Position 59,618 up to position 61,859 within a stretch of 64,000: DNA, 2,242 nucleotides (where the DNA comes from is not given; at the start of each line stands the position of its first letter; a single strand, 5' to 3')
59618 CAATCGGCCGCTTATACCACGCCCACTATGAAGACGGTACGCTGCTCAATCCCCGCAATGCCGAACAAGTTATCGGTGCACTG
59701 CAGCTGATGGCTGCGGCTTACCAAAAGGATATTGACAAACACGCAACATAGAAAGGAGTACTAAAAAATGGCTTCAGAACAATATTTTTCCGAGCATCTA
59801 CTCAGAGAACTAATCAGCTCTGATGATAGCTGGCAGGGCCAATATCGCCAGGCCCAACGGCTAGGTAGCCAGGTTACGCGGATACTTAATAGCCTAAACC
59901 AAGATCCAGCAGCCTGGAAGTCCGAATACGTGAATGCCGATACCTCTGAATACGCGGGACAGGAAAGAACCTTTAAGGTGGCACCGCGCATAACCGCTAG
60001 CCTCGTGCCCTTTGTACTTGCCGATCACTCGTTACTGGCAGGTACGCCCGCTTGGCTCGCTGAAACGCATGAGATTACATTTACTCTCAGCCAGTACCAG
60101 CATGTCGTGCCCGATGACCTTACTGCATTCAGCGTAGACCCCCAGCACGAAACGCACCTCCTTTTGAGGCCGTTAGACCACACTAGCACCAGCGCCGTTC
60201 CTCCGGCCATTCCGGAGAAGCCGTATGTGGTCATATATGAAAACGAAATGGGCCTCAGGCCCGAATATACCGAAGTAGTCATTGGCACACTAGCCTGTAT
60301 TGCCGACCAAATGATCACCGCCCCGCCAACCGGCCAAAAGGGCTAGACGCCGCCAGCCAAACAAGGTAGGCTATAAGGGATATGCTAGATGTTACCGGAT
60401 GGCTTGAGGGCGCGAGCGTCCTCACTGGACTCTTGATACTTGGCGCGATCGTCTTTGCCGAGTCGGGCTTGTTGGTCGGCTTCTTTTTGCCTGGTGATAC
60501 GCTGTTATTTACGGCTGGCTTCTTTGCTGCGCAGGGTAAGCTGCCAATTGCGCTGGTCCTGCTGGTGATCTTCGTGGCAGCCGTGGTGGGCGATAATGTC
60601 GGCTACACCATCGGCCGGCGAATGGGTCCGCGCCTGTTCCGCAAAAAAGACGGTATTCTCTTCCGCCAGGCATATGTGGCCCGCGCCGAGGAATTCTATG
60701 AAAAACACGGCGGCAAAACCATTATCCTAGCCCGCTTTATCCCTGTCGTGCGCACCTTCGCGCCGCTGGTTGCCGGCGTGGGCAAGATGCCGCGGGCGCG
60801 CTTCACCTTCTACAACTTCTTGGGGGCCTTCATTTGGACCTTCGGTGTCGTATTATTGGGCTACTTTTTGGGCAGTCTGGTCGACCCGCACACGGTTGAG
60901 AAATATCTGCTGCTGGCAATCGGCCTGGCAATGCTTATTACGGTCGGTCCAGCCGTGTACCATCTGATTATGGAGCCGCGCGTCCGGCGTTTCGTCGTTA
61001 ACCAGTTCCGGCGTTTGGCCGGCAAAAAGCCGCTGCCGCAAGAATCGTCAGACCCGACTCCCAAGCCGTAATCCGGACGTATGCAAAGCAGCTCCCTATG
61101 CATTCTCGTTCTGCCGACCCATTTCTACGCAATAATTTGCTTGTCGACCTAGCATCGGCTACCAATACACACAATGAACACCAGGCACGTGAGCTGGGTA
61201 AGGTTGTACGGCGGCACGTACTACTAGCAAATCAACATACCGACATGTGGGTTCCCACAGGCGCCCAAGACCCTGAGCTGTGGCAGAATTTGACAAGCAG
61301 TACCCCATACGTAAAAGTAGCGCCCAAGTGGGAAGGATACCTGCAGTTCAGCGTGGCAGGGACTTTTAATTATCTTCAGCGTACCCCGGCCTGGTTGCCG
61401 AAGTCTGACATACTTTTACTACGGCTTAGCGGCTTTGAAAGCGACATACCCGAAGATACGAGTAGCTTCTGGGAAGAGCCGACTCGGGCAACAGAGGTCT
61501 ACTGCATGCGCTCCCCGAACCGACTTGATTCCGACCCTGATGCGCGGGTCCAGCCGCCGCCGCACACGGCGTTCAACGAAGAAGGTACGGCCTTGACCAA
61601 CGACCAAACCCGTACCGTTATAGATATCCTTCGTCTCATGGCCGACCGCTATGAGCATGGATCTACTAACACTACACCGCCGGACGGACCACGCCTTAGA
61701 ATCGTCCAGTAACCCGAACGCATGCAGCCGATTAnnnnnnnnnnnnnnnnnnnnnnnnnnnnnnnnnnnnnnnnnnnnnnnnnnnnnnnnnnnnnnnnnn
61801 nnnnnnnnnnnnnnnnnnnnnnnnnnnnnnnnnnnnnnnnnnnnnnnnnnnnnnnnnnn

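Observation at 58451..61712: Four divergent paralogs of an unrecognisable ~195-aa cytosolic protein family wrapped around dedA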

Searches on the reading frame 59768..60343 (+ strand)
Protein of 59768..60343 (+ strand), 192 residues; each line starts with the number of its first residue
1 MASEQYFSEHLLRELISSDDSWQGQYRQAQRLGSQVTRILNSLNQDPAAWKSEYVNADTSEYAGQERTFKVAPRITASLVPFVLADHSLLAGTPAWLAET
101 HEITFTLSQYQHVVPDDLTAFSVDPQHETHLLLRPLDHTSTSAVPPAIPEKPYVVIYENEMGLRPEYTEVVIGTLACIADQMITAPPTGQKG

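Call 4: search_protein_families(library=pfam, proteins=[window:59768-60343:+], max_evalue=1)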
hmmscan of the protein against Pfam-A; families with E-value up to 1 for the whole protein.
window:59768-60343:+ (192 aa): 1 family
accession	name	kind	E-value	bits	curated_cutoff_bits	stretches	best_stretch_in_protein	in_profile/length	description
PF15590.11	Imm27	-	0.27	11.6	27.3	0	8-28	19-39/67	Immunity protein 27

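Call 12: search_protein_families(library=ncbifam, proteins=[window:59768-60343:+], max_evalue=1)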
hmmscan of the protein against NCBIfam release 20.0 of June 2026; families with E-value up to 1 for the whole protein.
window:59768-60343:+ (192 aa): 0 families

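Call 13: search_protein_families(library=padloc, proteins=[window:59768-60343:+], max_evalue=1)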
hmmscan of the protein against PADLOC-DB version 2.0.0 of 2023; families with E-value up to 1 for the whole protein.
window:59768-60343:+ (192 aa): 0 families

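Call 21: search_protein_families(library=phrogs, proteins=[window:59768-60343:+], max_evalue=1)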
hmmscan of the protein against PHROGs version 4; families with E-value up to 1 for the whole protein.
window:59768-60343:+ (192 aa): 0 families

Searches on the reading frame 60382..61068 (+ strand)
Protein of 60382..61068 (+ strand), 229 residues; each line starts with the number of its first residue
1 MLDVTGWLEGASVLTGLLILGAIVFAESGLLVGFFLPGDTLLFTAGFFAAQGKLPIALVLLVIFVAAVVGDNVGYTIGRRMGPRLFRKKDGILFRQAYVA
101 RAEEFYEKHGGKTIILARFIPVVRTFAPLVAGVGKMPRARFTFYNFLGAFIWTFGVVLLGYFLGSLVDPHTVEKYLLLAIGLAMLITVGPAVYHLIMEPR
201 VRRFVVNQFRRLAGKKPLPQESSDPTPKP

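Call 4: search_protein_families(library=pfam, proteins=[window:60382-61068:+], max_evalue=1)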
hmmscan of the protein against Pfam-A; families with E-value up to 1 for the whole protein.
window:60382-61068:+ (229 aa): 1 family
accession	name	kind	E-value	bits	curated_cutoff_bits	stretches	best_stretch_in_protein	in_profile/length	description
PF09335.16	VTT_dom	-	5.5e-22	79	33.9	1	36-161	1-122/123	VTT domain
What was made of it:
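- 60382..61071 (+): dedA (VTT-domain membrane protein). This is the conserved resident gene of the locus and not part of the family. In relatives it sits directly between uvrA and rplY. Call 4 (PF09335, E 5.5e-22).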

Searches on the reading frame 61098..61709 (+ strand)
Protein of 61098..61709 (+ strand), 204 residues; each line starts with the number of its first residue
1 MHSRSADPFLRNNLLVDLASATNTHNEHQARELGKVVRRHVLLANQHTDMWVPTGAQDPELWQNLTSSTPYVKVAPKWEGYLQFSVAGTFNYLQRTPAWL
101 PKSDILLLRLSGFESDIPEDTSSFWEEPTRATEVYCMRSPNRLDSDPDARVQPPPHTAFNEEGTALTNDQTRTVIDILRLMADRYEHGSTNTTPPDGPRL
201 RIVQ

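Call 4: search_protein_families(library=pfam, proteins=[window:61098-61709:+], max_evalue=1)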
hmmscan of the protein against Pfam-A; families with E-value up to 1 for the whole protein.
window:61098-61709:+ (204 aa): 0 families

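Call 12: search_protein_families(library=ncbifam, proteins=[window:61098-61709:+], max_evalue=1)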
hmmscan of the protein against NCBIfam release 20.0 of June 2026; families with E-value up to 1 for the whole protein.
window:61098-61709:+ (204 aa): 0 families

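Call 13: search_protein_families(library=padloc, proteins=[window:61098-61709:+], max_evalue=1)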
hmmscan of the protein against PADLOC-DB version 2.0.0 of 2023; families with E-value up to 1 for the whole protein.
window:61098-61709:+ (204 aa): 0 families

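Call 21: search_protein_families(library=phrogs, proteins=[window:61098-61709:+], max_evalue=1)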
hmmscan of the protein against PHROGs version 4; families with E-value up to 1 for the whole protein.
window:61098-61709:+ (204 aa): 0 families

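Call 46: find_related_loci(query=A4, collection=genome_contigs, flank=10000)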
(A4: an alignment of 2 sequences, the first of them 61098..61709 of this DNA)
Query A4 (204 aa) in genome_contigs; peptide patterns used: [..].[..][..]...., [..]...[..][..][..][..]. (x = any residue, [..] = any of these).
37 stretches matched a pattern, but none encodes a relative of the query by tblastn (E <= 1e-3).
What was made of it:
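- Tried and rejected: The P1+P4 alignment found no relative among GTDB species representatives (call 46).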

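Call 64: find_related_loci(query=A4, collection=viral_contigs, flank=5000)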
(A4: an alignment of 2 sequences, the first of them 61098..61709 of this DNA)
Query A4 (204 aa) in viral_contigs; peptide patterns used: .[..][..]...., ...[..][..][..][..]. (x = any residue, [..] = any of these).
24 stretches matched a pattern, but none encodes a relative of the query by tblastn (E <= 1e-3).

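Call 88: search_dna_similar(query=window:61098-61709:+, collection=phages, mode=protein, max_evalue=0.01)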
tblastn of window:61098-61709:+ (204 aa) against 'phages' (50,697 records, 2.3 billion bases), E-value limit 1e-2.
No match.
